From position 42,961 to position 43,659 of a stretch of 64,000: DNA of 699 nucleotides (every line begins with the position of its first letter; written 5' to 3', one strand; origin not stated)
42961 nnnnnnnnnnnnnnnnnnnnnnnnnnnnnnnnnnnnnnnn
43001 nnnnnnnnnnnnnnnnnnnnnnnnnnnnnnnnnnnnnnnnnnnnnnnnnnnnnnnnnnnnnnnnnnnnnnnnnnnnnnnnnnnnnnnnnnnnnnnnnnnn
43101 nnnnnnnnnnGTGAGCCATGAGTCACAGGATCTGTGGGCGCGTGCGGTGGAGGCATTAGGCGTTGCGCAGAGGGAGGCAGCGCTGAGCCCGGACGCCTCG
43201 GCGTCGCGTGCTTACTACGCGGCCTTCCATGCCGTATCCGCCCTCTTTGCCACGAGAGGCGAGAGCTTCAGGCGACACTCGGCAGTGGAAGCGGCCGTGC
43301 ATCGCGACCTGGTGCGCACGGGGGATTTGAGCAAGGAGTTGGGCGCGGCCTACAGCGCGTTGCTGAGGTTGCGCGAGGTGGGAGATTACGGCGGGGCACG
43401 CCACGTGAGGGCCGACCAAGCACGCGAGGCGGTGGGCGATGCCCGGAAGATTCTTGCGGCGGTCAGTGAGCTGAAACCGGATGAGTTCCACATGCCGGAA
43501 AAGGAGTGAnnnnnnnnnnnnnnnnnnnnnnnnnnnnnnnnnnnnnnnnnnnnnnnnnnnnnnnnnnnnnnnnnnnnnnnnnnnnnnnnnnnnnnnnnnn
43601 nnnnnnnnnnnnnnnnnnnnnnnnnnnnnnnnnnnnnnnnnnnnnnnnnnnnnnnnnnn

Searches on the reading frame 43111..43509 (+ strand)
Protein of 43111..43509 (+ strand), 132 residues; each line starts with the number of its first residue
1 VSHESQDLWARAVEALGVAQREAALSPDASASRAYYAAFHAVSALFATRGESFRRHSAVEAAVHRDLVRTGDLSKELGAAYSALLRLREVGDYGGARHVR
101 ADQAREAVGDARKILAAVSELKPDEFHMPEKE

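Call 55: search_protein_families(library=pfam, proteins=[window:43111-43509:+], max_evalue=0.0001)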
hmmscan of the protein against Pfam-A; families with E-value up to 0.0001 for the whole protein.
window:43111-43509:+ (132 aa): 1 family
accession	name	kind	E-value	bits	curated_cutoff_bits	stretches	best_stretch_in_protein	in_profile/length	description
PF05168.19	HEPN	-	1.2e-12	48.5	22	1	7-120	3-116/117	HEPN domain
